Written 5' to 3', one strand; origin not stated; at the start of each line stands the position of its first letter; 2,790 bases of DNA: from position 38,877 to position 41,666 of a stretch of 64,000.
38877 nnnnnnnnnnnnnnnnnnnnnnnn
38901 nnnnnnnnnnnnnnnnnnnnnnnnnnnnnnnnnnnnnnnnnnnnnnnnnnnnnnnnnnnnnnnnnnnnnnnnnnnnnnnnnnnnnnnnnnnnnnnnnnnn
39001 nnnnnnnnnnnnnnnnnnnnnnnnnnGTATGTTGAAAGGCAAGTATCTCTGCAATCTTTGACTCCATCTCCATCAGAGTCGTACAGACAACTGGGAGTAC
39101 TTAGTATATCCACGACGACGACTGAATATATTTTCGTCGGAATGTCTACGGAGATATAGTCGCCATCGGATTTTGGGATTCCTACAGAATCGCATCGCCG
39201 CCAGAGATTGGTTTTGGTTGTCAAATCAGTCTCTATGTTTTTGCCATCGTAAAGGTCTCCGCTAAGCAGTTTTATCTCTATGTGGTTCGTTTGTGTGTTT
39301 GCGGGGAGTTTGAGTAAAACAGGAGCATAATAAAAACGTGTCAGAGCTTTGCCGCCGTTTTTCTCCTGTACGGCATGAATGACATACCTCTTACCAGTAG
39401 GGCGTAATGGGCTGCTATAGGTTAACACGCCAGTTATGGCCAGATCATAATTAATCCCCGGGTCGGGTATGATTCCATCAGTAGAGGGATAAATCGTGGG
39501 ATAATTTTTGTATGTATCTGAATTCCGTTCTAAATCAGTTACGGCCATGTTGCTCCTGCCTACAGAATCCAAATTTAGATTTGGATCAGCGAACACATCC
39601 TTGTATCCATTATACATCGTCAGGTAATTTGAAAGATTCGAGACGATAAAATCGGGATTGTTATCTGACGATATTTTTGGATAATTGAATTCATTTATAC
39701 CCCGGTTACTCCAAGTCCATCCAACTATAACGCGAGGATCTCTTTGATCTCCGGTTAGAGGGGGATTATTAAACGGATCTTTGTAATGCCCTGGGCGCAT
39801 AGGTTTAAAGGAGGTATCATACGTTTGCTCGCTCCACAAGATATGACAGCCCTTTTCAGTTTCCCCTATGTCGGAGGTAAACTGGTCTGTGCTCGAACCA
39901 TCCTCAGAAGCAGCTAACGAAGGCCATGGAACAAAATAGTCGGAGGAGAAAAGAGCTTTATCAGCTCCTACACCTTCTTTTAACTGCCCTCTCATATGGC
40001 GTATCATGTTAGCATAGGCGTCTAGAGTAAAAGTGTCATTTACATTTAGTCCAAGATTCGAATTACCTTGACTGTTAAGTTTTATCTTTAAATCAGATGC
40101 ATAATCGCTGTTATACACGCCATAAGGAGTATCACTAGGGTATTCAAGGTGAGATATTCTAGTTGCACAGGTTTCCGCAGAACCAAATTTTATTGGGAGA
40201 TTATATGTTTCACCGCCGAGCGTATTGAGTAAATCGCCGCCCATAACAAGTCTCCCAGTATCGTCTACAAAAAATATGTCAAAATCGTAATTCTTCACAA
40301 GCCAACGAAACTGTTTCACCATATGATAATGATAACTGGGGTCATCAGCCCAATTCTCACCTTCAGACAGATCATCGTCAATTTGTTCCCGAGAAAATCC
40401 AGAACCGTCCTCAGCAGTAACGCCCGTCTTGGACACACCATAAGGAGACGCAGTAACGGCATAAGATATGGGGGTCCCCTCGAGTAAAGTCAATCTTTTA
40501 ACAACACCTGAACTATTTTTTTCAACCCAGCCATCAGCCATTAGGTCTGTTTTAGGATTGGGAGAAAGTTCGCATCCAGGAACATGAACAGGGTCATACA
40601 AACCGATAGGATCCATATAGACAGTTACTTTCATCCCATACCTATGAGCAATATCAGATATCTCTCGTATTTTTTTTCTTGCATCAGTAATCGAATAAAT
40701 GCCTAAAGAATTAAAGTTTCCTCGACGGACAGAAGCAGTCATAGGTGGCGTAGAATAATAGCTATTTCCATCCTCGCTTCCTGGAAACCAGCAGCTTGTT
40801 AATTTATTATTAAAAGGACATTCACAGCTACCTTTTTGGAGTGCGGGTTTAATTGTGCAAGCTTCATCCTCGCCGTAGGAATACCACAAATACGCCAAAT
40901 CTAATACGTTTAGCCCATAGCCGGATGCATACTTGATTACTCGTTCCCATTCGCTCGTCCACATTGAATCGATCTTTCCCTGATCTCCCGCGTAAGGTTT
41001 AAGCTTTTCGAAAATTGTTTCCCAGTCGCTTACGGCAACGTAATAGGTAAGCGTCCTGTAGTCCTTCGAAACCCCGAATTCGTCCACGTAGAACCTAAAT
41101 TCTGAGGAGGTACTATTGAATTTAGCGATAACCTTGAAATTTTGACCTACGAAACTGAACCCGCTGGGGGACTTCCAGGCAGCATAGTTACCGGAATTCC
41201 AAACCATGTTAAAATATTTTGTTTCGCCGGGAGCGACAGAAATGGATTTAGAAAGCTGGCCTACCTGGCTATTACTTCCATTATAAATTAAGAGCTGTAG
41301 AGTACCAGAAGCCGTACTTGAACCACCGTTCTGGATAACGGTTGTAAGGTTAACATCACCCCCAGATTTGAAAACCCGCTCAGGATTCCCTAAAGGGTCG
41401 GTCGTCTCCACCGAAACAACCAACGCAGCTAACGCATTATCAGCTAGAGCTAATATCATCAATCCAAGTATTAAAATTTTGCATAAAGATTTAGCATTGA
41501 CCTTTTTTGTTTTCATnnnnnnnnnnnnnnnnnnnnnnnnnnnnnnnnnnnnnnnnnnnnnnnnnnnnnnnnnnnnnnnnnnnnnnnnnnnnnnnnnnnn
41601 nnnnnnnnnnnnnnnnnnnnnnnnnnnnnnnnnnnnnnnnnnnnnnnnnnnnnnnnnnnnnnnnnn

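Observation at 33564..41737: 2650-aa secreted giant protein combining cohesin and dockerin modules with LamG, DUF2341-like and Ca-binding repeat domains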

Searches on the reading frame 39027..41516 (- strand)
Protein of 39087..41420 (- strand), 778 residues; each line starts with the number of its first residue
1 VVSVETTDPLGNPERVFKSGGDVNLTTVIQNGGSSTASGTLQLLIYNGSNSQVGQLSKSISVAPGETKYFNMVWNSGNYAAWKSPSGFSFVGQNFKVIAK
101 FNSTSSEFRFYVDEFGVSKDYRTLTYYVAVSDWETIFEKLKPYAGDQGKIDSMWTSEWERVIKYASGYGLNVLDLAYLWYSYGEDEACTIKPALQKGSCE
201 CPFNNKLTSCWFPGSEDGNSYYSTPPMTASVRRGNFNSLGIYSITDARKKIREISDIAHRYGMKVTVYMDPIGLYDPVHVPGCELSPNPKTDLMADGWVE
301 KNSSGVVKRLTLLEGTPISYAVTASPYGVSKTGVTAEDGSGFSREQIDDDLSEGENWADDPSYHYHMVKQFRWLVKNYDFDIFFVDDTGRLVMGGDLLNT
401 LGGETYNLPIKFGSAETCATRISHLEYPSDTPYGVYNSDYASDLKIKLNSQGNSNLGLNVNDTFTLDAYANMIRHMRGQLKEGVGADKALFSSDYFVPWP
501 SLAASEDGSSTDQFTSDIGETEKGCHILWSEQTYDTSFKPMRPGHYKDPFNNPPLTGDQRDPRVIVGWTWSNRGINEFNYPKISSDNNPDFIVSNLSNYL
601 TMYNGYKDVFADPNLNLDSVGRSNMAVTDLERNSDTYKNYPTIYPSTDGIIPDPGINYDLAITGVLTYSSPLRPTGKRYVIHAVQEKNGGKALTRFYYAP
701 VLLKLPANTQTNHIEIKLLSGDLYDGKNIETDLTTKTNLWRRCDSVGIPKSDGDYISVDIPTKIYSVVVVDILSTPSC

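Call 12: search_protein_families(library=pfam, proteins=[window:39087-41090:-], max_evalue=10)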
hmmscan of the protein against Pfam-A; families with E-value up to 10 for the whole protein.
window:39087-41090:- (668 aa): 1 family
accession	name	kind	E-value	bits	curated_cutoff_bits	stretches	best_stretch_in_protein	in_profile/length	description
PF03769.21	Attacin_C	-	0.14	12.8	28.8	1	337-371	71-105/120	Attacin, C-terminal region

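Call 14: find_homologous_proteins(query=window:39087-41420:-)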
Query window:39087-41420:- (778 aa): 4 proteins with E <= 0.001 among 8000 candidates.
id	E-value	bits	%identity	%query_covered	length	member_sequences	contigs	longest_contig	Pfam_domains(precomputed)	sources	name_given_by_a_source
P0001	4.3e-235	801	52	83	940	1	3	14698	-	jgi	-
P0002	5.0e-202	692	52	69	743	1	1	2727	-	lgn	-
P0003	1.2e-87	313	36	74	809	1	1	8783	-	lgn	-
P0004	7.0e-37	145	27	69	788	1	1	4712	-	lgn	-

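Call 16: search_solved_structures(query=window:39087-41420:-, max_evalue=10)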
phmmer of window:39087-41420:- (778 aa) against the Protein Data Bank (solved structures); distinct sequences matched with E-value up to 10: 1.
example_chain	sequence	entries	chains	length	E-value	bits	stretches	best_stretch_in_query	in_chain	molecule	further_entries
9zvx_C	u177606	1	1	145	4.1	8.8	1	177-220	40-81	Coagulation factor IXa light chain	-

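Call 20: find_encoding_contigs(protein=P0001, flank=10000, max_places=3)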
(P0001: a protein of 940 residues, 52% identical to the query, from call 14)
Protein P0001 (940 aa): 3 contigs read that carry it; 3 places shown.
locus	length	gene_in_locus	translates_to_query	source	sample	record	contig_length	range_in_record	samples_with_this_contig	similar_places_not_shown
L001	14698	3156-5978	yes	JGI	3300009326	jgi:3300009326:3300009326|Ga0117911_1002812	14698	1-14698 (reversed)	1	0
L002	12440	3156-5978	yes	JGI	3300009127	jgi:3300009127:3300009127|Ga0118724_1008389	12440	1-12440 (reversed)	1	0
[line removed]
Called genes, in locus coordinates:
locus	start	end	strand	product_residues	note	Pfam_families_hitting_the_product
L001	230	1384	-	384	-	PF13191:AAA_16 (weak), PF13401:AAA_22 (weak)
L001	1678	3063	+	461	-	PF01637:ATPase_2, PF13173:AAA_14, PF13401:AAA_22 (weak), PF03008:DUF234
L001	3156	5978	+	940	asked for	-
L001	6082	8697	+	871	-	PF01364:Peptidase_C25, PF07705:CARDB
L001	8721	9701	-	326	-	PF01944:SpoIIM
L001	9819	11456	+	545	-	PF00111:Fer2, PF17651:Raco_middle, PF14574:RACo_C_ter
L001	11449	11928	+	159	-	-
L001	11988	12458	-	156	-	-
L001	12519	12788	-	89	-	-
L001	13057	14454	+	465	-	PF01637:ATPase_2, PF13173:AAA_14, PF03008:DUF234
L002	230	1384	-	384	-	PF13191:AAA_16 (weak), PF13401:AAA_22 (weak)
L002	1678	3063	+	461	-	PF01637:ATPase_2, PF13173:AAA_14, PF13401:AAA_22 (weak), PF03008:DUF234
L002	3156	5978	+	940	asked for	-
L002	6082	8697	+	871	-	PF01364:Peptidase_C25, PF07705:CARDB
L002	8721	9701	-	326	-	PF01944:SpoIIM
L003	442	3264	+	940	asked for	-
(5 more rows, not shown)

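Call 21: find_encoding_contigs(protein=P0003, flank=10000, max_places=3)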
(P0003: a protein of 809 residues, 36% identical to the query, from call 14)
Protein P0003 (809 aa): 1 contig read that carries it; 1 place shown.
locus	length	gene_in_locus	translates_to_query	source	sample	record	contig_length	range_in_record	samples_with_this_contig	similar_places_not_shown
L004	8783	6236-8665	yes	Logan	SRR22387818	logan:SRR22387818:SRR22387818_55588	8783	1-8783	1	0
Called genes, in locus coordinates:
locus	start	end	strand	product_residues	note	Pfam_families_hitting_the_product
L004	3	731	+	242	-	?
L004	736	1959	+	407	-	PF07690:MFS_1, PF05977:MFS_3 (weak)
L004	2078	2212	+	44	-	-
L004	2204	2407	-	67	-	-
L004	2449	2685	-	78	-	-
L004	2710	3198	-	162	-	-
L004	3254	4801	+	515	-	-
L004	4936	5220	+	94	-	-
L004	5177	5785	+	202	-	-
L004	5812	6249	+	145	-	-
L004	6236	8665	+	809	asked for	-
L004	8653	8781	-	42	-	?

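Call 22: find_encoding_contigs(protein=P0004, flank=10000, max_places=3)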
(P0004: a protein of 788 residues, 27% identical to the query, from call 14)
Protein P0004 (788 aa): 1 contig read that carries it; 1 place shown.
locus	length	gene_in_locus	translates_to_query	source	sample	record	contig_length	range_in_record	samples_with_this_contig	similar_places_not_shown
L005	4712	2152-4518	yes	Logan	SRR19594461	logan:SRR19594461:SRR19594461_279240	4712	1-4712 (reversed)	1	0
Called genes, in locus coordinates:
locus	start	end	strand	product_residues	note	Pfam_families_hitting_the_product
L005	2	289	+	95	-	?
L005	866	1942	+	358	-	-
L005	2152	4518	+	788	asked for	-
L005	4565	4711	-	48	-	?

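Call 34: find_related_loci(query=A1, collection=genome_contigs, flank=10000)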
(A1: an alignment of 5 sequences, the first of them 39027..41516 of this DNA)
Query A1 (830 aa) in genome_contigs; peptide patterns used: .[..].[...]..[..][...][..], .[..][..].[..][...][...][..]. (x = any residue, [..] = any of these).
43 stretches matched a pattern; 1 encode a relative of the query (tblastn E <= 1e-3); 1 distinct loci.
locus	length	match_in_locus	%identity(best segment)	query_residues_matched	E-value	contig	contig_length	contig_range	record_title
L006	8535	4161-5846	29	38-639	2e-56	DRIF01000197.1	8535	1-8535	MAG TPA_asm: Thermoplasmatales archaeon isolate HyVt-387 HyVt-387_k295_84560, whole genome shotgun sequence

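Call 35: predict_structure(alignment_id=A1)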
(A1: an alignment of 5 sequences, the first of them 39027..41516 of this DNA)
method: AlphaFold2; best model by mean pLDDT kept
length: 830 residues; sequences in the alignment: 5
mean_pLDDT: 39.5   pTM: 0.27
mean pLDDT of the five models: 39.5, 38.0, 37.4, 36.9, 36.8
residues with pLDDT >= 90: 11; 70-90: 83; 50-70: 113; < 50: 623
segments of 3 or more residues with pLDDT < 50: 1-7, 9-11, 17-30, 41-43, 114-123, 146-283, 285-373, 385-396, 416-503, 517-519, 521-712, 714-729, 751-761, 794-798, 806-830
pLDDT, mean of each block of 10 residues (from residue 1): 39 49 36 70 49 74 84 88 87 86 79 40 63 86 49 27 31 37 41 35 25 22 27 26 23 22 26 37 47 40 28 21 23 26 21 22 26 51 48 46 58 45 23 24 21 22 25 35 33 28 50 52 34 22 23 25 24 24 27 27 24 27 31 29 26 25 27 22 24 31 33 41 35 59 68 38 58 73 73 50 46 30 29
secondary structure, 60 per line:
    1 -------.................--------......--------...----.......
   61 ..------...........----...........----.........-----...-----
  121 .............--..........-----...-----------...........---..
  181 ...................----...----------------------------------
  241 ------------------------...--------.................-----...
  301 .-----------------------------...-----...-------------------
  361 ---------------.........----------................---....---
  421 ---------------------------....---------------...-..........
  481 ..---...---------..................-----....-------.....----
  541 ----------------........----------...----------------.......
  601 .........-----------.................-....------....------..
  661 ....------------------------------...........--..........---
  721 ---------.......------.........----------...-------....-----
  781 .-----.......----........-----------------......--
elements in order (helices of 4 or more, strands of 3 or more residues): H8-24 E33-38 E47-49 E54-62 E69-79 E84-94 E99-107 E113-115 E121-133 E136-145 H165-175 H179-199 H276-292 E298-301 E331-333 E339-341 H376-384 H395-410 E414-417 H448-451 H471-482 H498-515 E521-524 H532-536 H557-564 H594-609 H621-637 H639-642 H649-652 H659-664 E695-705 E708-717 E730-736 E746-751 E762-764 E772-775 E787-793 E798-805 H823-828

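Call 40: search_protein_representatives(alignment_id=A1)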
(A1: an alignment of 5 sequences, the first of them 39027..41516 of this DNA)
Query: 5 sequences, 837 profile positions. Proteins with E-value up to 0.001 (for the whole library): 43; up to 1e-10: 34; up to 1e-30: 26. The best 43 are listed.
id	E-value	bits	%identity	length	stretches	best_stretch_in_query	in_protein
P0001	0.0e+00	1437.6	-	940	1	3-836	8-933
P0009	0.0e+00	1123.5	-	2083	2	3-660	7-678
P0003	0.0e+00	1042.6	-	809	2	1-587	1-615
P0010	7.4e-256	867.9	-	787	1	10-834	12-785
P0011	3.2e-251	852.6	-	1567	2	25-638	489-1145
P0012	1.1e-136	473.7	-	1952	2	40-587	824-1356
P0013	1.5e-124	433.6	-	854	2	11-620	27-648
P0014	1.1e-112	394.3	-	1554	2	30-587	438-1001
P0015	1.3e-106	374.2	-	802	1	99-828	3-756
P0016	1.3e-99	351.0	-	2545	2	32-589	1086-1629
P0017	9.0e-93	328.4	-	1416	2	32-627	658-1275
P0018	1.5e-81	291.3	-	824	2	184-587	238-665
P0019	6.0e-80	286.0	-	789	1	269-829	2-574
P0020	8.9e-79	282.1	-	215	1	21-211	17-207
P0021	1.6e-69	251.5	-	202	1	246-419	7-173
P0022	2.6e-61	224.4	-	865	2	39-594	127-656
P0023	2.0e-59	218.1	-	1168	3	28-418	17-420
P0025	1.9e-56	208.2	-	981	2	32-628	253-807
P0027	5.2e-49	183.7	-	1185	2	33-628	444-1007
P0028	1.3e-48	182.4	-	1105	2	30-589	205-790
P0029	1.6e-47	178.7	-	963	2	47-627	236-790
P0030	6.3e-43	163.5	-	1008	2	30-603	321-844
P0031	1.0e-41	159.5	-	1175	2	16-418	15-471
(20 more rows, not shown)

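Call 41: search_protein_families(library=pfam, proteins=[P0009, P0011, P0012, P0014, P0016], max_evalue=0.001)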
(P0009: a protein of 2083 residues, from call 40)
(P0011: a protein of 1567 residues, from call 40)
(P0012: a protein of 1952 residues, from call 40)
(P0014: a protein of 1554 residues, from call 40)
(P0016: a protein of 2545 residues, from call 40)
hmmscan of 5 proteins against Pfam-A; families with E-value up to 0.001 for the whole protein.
P0009 (2083 aa): 6 families
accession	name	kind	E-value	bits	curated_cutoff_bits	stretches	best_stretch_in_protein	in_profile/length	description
PF10102.14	DUF2341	-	6.2e-37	126.4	23.4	2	1586-1666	1-82/84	Domain of unknown function (DUF2341)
PF00404.24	Dockerin_1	-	7.2e-23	81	22.9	3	993-1043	1-52/57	Dockerin type I domain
PF00963.24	Cohesin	-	2.7e-11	44.2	24.1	1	1078-1202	5-139/139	Cohesin domain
PF00036.39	EF-hand_1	-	2.5e-05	24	25.4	0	1027-1041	9-23/29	EF hand domain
PF02412.23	TSP_3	-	3e-05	24.1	25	1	952-974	14-36/36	Thrombospondin type 3 repeat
PF13499.12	EF-hand_7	-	3.1e-05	24.7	30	0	1917-1964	12-65/67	EF-hand domain pair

P0011 (1567 aa): 2 families
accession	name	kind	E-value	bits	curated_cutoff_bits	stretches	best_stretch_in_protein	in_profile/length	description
PF07676.18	PD40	-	6.5e-13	48.7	20.9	0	361-395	10-37/38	WD40-like Beta Propeller Repeat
PF21462.3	PsaS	-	0.00024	21.6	27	0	178-223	44-87/112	Ph 6 antigen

P0012 (1952 aa): 4 families
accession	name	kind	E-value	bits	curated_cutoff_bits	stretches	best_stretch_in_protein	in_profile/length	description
PF13570.13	Beta-prop_ACSF4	-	4.6e-31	108.9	133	2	460-639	77-259/329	Beta-alanine-activating enzyme, beta-propeller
PF13360.13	PQQ_2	-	5.2e-27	95.4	27.6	3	655-776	2-124/233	Outer membrane protein assembly factor BamB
PF25292.1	Beta-prop_CGLA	-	1.4e-07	31.7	26.8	0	494-589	9-110/316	Lambda-carrageenase beta-propeller domain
PF09837.15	DUF2064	-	0.00013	22.2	25.8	0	367-388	92-114/120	Uncharacterized protein conserved in bacteria (DUF2064)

P0014 (1554 aa): 0 families

P0016 (2545 aa): 5 families
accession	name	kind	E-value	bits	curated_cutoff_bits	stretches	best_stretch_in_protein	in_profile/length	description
PF07705.17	CARDB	-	4.5e-17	62.6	22.7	1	961-1061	1-98/101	CARDB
PF18911.6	PKD_4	-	4.6e-16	59.1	27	2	183-252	23-84/85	PKD domain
PF00801.26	PKD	-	3.3e-13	49.9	23.5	1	177-242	14-72/80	PKD domain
PF25788.1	Ig_Rha78A_N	-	4.8e-13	49.7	27.4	0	706-744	51-89/105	Rha78A-like, N-terminal immunoglobulin domain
PF00041.27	fn3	-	6e-05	23.6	25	0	684-739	17-69/84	Fibronectin type III domain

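Call 42: search_protein_families(library=pfam, proteins=[P0017, P0023, P0025, P0027, P0028, P0029, P0030, P0031, P0022], max_evalue=0.001)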
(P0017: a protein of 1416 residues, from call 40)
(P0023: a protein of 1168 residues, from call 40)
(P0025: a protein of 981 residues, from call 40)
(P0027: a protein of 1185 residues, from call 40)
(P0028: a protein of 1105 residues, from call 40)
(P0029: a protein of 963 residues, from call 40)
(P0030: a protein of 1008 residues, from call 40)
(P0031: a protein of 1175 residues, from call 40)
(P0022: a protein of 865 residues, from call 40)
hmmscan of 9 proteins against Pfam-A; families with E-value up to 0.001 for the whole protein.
P0017 (1416 aa): 2 families
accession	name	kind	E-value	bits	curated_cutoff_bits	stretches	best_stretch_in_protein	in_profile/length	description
PF00801.26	PKD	-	3.2e-07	30.7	23.5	1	228-292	14-71/80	PKD domain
PF18911.6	PKD_4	-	4e-07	30.4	27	1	226-300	15-81/85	PKD domain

P0023 (1168 aa): 1 family
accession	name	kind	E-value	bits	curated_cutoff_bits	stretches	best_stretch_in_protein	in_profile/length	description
PF13205.12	Big_5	-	2.9e-18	67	23.6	1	847-949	3-105/105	Bacterial Ig-like domain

P0025 (981 aa): 0 families

P0027 (1185 aa): 0 families

P0028 (1105 aa): 0 families

P0029 (963 aa): 0 families

P0030 (1008 aa): 0 families

P0031 (1175 aa): 1 family
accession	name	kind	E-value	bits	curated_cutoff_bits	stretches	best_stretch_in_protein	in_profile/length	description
PF13205.12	Big_5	-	1.2e-14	55.3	23.6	1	852-953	4-105/105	Bacterial Ig-like domain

P0022 (865 aa): 0 families

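Call 44: find_encoding_contigs(protein=P0009, flank=10000, max_places=3)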
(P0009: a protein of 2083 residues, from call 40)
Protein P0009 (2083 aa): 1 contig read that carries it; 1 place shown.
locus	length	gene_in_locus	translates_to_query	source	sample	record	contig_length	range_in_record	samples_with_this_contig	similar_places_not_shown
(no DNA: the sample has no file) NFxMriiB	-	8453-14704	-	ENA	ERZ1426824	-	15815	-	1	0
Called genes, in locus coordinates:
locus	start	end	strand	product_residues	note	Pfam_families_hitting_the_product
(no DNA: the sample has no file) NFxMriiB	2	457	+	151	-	?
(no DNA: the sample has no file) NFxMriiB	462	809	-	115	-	PF01934:HepT-like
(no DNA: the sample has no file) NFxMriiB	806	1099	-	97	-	PF01909:NTP_transf_2, PF18765:Polbeta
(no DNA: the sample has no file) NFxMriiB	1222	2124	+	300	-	-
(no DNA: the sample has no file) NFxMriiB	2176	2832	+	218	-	PF02492:cobW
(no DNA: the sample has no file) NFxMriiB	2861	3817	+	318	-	PF00586:AIRS, PF02769:AIRS_C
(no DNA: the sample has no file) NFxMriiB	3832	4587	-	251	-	PF00106:adh_short, PF08659:KR, PF23441:SDR, PF13561:adh_short_C2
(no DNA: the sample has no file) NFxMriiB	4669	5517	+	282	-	-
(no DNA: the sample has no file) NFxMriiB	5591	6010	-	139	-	PF01402:RHH_1, PF08753:NikR_C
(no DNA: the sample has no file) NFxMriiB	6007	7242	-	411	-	-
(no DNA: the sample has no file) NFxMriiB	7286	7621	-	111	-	-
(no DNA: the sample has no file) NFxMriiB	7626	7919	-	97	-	-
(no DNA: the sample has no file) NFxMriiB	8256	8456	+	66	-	-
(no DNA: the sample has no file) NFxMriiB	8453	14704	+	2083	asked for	PF00036:EF-hand_1 (faint), PF00404:Dockerin_1 (weak), PF00963:Cohesin, PF10102:DUF2341, PF00404:Dockerin_1 (weak)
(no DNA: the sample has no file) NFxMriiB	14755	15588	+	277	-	-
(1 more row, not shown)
